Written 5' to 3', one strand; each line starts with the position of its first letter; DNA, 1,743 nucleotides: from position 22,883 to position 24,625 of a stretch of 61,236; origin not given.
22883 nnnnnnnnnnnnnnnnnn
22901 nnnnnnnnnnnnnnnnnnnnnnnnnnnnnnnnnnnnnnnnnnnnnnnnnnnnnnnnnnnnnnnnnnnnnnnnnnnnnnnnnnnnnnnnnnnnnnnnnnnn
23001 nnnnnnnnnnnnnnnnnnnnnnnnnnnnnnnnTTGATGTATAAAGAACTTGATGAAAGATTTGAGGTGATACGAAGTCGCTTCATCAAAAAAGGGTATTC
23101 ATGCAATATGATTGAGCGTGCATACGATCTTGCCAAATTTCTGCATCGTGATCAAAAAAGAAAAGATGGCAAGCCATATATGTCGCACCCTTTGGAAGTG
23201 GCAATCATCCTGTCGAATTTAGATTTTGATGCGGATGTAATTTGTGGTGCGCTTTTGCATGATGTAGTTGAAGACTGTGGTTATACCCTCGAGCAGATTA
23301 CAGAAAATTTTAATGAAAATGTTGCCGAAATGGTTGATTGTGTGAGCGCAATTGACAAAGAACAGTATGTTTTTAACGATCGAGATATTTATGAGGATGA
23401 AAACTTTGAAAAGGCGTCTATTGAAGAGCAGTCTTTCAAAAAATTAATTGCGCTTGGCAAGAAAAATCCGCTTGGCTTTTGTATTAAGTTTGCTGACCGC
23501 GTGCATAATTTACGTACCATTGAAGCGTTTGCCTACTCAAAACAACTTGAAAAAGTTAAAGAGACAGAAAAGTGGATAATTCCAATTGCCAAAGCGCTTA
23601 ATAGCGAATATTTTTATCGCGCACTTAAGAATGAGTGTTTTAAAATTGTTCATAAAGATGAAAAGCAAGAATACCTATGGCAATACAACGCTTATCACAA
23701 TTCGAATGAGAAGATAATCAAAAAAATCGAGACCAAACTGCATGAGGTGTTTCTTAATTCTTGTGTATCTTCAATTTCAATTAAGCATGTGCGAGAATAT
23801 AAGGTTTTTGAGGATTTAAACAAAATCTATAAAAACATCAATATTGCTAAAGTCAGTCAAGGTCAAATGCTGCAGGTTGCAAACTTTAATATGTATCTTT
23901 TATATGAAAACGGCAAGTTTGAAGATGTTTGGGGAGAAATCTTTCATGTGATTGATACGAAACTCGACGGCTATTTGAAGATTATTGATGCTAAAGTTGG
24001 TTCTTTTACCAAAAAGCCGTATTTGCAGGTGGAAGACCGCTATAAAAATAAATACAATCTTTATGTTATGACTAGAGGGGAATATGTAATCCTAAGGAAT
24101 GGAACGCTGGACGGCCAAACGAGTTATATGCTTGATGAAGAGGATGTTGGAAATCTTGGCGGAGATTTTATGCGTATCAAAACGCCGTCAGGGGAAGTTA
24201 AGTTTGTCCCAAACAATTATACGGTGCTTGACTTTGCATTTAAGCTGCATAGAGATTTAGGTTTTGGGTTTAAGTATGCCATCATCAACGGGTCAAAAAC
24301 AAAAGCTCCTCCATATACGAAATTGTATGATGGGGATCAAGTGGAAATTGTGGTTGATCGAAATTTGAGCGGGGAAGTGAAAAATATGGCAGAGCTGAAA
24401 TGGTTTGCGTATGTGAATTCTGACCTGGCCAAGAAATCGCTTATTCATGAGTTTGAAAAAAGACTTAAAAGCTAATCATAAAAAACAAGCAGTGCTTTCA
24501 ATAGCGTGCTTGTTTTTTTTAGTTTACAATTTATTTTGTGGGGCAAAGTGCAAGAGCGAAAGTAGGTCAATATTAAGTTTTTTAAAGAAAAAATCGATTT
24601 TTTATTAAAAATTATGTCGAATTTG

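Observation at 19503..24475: Divergent four-gene locus: XRE-HTH + hydrolase-type RelA/SpoT homolog facing an HExxH protein + HipA-like kinase-signature protein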

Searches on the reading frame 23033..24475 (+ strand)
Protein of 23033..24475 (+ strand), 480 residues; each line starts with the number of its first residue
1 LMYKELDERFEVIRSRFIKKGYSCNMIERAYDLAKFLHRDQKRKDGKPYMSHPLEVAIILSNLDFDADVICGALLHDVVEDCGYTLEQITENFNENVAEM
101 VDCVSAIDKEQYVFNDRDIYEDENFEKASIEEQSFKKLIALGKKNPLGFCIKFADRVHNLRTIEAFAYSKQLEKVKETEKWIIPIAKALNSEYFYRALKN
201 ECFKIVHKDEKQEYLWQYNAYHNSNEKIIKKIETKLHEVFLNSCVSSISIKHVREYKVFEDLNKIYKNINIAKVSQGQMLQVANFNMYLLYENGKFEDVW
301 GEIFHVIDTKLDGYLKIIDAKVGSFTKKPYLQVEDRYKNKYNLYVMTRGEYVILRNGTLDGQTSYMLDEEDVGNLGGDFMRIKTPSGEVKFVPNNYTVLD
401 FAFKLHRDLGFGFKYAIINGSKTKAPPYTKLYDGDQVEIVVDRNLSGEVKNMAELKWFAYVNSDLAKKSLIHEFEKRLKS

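Call 3: search_protein_families(library=pfam, proteins=[window:23033-24475:+], max_evalue=0.1)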
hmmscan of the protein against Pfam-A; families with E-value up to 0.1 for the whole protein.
window:23033-24475:+ (480 aa): 3 families
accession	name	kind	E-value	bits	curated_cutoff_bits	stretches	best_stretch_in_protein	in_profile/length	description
PF13328.12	HD_4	-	1.4e-25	90.3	27.2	1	30-181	1-145/156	HD domain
PF02824.27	TGS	-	9.7e-14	51.6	22.2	1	380-440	1-59/60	TGS domain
PF01966.28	HD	-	1e-05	26.2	22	1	50-159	2-115/116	HD domain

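Call 4: search_protein_families(library=ncbifam, proteins=[window:23033-24475:+], max_evalue=0.1)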
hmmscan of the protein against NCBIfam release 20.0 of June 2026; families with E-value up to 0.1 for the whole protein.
window:23033-24475:+ (480 aa): 4 families
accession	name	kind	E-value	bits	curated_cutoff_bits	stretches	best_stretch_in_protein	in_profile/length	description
TIGR00691.1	spoT_relA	subfamily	3.3e-53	181.1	499.2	2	30-263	1-223/687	RelA/SpoT family protein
NF008303.0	PRK11092.1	equivalog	1.3e-34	119.5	947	2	24-247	20-231/702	bifunctional GTP diphosphokinase/guanosine-3',5'-bis pyrophosphate 3'-pyrophosphohydrolase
NF008124.0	PRK10872.1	equivalog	2.8e-15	55.9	728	2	13-243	21-243/744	GTP diphosphokinase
NF007171.0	PRK09602.1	subfamily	0.00011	21.2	387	1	389-441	343-395/397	YchF-related putative GTPase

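Call 5: search_protein_families(library=padloc, proteins=[window:23033-24475:+], max_evalue=0.1)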
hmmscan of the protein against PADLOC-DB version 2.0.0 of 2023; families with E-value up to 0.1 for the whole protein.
window:23033-24475:+ (480 aa): 0 families

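Call 12: search_solved_structures(query=window:23036-24475:+, max_evalue=0.01, show_alignments=2)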
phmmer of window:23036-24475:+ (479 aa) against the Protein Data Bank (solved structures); distinct sequences matched with E-value up to 0.01: 24.
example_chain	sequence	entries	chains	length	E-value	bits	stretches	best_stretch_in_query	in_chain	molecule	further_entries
8fr8_I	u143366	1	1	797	3e-33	118.4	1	22-214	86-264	GTP pyrophosphokinase RelA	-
5xnx_A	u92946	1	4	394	4.9e-30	107.8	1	22-234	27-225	Bifunctional (p)ppGpp synthase/hydrolase RelA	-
6yxa_A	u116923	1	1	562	1.6e-29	106.1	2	23-205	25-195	GTP pyrophosphokinase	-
7qpr_A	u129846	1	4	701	1.1e-27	100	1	28-206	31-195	ACT domain protein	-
7oiw_A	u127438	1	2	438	3.8e-25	91.7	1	25-193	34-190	GTP pyrophosphokinase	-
8acu_A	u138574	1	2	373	2.5e-24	89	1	23-206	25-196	GTP pyrophosphokinase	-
7ohg_A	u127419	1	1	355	4.7e-24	88.1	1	26-238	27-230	Guanosine-3',5'-bis(Diphosphate) 3'-pyrophosphohydrolase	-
6s2t_A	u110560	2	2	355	4.7e-24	88.1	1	26-238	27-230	(P)ppGpp synthetase I, SpoT/RelA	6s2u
6s2v_A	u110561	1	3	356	4.8e-24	88.1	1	26-238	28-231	(P)ppGpp synthetase I, SpoT/RelA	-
7qps_A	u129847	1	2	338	2.1e-23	85.9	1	27-205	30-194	ACT domain protein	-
1vj7_A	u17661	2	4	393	7.6e-23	84.1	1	23-237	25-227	Bifunctional RELA/SPOT | Bifunctional (p)ppGpp synthase/hydrolase RelA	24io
9s6k_B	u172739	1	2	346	1.8e-22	82.8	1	6-216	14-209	GTP pyrophosphokinase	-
3nr1_A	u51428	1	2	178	1.4e-11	46.9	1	25-188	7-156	HD domain-containing protein 3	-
4yf1_A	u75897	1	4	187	6.1e-11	44.9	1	24-134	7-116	Lmo0812 protein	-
5vxa_A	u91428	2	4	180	1.2e-10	43.9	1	26-188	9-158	Guanosine-3',5'-bis(diphosphate) 3'-pyrophosphohydrolase MESH1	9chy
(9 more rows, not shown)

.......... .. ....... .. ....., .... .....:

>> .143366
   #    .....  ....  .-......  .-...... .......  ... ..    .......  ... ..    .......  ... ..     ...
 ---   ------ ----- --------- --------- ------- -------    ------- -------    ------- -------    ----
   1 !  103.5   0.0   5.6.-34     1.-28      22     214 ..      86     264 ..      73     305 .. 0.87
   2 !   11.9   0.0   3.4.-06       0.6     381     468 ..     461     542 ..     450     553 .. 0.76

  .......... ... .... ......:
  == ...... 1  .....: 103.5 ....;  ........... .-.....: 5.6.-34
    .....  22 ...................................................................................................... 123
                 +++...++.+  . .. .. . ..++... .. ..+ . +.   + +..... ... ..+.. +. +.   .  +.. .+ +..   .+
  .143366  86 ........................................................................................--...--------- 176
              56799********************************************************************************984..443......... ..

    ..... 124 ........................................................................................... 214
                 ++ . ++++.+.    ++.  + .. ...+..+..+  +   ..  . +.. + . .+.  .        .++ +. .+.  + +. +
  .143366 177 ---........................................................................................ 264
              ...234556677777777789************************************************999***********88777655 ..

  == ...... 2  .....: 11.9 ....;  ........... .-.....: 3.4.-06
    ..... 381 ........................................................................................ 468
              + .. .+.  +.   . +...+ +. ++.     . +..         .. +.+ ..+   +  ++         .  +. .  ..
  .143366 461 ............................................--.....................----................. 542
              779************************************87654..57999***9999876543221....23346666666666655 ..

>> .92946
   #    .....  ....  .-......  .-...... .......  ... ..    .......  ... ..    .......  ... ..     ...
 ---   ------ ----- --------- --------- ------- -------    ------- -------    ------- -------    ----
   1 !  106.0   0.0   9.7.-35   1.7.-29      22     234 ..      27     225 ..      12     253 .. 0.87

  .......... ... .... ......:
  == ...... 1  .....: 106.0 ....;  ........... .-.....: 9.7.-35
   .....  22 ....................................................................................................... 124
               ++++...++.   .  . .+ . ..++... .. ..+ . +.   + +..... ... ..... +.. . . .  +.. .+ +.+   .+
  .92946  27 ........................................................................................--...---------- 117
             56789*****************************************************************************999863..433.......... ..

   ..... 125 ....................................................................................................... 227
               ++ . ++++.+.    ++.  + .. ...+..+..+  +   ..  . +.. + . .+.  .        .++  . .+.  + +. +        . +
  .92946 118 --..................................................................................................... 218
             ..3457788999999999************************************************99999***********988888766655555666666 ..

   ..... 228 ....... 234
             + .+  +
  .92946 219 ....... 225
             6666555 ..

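Call 54: search_solved_structures(query=A4, max_evalue=0.001, show_alignments=3)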
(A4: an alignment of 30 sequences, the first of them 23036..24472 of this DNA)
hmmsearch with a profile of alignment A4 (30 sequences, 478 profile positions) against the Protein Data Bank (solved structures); distinct sequences matched with E-value up to 0.001: 29.
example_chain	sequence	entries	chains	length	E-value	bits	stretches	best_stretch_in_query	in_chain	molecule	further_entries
8fr8_I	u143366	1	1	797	1.4e-58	202.2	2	20-262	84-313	GTP pyrophosphokinase RelA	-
6yxa_A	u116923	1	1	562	1.2e-54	189.3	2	19-269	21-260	GTP pyrophosphokinase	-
5xnx_A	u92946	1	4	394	1.2e-52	182.7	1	20-263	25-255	Bifunctional (p)ppGpp synthase/hydrolase RelA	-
7qpr_A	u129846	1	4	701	2e-49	172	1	22-474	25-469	ACT domain protein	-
8acu_A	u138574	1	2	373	1.1e-47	166.3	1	19-269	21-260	GTP pyrophosphokinase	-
7oiw_A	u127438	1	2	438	1.4e-46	162.6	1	21-269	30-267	GTP pyrophosphokinase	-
7ohg_A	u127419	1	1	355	8e-46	160.1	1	23-277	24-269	Guanosine-3',5'-bis(Diphosphate) 3'-pyrophosphohydrolase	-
6s2t_A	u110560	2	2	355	8e-46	160.1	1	23-277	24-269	(P)ppGpp synthetase I, SpoT/RelA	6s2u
6s2v_A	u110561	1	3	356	8.1e-46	160.1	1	23-277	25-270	(P)ppGpp synthetase I, SpoT/RelA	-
1vj7_A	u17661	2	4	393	1.1e-45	159.7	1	18-268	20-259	Bifunctional RELA/SPOT | Bifunctional (p)ppGpp synthase/hydrolase RelA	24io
7qps_A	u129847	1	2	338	2e-41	145.6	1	21-246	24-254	ACT domain protein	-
9s6k_B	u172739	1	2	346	4.3e-41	144.5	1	17-269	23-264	GTP pyrophosphokinase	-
4yf1_A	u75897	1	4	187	3.1e-22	82.4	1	22-143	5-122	Lmo0812 protein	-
5iqr_8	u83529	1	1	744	4.5e-22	81.8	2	41-265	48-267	GTP pyrophosphokinase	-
5kps_A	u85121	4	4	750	4.7e-22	81.8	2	41-265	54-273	GTP pyrophosphokinase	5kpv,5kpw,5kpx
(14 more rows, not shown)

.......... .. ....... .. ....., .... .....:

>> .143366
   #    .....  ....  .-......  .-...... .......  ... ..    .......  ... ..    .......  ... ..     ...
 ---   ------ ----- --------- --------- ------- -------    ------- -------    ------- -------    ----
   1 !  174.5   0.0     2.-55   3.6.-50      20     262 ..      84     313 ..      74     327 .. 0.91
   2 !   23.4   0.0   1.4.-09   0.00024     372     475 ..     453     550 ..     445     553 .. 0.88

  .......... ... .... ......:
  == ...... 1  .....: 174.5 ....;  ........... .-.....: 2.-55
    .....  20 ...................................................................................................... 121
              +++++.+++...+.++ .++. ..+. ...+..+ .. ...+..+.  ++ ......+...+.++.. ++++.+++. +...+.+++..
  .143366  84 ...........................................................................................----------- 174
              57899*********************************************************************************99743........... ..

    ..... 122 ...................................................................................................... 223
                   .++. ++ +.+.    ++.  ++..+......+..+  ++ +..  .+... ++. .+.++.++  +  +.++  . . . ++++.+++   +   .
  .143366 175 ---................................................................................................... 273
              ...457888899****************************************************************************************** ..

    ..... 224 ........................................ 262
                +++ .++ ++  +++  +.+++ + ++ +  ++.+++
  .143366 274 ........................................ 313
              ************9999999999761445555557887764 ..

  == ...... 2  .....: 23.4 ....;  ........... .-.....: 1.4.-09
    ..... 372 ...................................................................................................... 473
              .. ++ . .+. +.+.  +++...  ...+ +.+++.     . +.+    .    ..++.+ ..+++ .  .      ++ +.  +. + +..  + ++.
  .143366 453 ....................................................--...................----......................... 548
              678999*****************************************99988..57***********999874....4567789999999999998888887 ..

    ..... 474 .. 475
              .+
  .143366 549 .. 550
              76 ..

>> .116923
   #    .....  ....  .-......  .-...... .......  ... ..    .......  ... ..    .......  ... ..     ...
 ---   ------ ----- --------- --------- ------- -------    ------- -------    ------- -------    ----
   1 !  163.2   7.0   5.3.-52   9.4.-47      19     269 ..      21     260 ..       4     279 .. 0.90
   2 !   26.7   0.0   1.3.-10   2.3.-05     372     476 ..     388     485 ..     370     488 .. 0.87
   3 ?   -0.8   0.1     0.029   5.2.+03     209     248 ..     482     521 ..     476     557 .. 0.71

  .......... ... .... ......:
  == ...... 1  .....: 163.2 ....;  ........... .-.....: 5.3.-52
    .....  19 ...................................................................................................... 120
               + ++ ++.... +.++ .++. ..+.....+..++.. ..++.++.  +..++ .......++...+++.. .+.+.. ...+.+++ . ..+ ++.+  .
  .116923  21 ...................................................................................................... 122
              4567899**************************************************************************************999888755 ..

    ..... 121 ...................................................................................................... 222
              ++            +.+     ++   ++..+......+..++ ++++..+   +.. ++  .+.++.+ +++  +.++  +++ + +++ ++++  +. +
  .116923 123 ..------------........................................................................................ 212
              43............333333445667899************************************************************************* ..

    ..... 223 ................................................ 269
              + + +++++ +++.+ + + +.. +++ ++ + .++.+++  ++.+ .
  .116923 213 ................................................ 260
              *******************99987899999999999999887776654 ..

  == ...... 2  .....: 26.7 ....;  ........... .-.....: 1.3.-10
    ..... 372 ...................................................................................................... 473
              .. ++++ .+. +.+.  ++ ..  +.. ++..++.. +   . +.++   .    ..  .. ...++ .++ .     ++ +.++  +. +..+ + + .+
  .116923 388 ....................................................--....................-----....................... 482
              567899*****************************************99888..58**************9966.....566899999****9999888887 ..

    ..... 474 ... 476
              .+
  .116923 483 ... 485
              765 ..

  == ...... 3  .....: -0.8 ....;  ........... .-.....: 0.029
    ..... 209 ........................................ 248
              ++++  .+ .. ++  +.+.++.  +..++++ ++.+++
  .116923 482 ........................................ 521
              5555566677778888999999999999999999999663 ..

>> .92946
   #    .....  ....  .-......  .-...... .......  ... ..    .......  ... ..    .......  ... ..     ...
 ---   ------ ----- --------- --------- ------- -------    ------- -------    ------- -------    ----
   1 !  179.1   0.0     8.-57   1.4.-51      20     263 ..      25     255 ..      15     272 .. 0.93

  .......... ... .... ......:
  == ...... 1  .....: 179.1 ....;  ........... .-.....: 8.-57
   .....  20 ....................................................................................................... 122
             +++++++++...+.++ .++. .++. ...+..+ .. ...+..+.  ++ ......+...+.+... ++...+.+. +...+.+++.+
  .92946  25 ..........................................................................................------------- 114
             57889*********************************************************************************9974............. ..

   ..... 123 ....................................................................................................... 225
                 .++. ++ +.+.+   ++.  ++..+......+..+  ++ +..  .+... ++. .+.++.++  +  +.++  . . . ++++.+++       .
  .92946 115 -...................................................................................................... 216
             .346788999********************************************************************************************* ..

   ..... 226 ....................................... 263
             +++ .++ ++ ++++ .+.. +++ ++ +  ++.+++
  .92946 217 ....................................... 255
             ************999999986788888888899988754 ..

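Call 71: search_protein_families(library=phrogs, proteins=[window:23036-24475:+], max_evalue=0.01)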
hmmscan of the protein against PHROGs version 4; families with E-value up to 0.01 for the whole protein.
window:23036-24475:+ (479 aa): 4 families
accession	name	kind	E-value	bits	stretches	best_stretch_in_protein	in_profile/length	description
phrog_990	-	other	2.4e-30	107.1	1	18-219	147-342/374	metal-dependent phosphohydrolase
phrog_15275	-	unknown function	9.7e-16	59.1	1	28-234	32-222/223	-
phrog_32047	-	other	3.9e-08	33.9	1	33-106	33-108/301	phosphohydrolase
phrog_30929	-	unknown function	2e-06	28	1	22-83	234-294/413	-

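Call 94: find_related_loci(query=A4, collection=viral_contigs, flank=8000)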
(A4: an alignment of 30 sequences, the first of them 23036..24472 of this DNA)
Query A4 (479 aa) in viral_contigs; peptide patterns used: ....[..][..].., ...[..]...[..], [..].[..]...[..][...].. (x = any residue, [..] = any of these).
600 stretches matched a pattern (row limit reached: there are more); 527 encode a relative of the query (tblastn E <= 1e-3); the best 80 are kept; 80 distinct loci.
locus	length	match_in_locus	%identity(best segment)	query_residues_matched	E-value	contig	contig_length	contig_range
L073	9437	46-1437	27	19-479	5e-38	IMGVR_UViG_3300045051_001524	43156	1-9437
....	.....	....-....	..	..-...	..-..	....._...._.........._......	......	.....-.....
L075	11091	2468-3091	33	18-237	4e-28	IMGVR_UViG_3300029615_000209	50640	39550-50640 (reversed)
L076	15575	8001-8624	33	18-237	3e-28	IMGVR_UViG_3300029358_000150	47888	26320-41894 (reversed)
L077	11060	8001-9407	38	24-478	7e-28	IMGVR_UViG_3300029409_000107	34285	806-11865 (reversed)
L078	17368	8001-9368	26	26-478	4e-29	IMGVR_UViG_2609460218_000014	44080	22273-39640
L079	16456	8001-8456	36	24-194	7e-20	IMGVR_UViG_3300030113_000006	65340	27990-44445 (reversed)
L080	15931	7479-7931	34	7-182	1e-17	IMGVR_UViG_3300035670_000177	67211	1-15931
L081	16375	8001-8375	35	24-162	3e-16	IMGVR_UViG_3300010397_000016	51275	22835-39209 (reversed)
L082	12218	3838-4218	34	23-163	4e-16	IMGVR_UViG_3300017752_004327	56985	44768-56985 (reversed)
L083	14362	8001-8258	47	21-104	4e-16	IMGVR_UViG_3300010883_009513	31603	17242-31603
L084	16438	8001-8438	35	22-182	5e-16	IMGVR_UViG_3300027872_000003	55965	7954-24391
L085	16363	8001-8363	35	25-160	1e-15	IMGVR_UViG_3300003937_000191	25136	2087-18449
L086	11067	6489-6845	38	29-162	2e-15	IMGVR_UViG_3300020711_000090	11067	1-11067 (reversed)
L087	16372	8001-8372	35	25-162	2e-15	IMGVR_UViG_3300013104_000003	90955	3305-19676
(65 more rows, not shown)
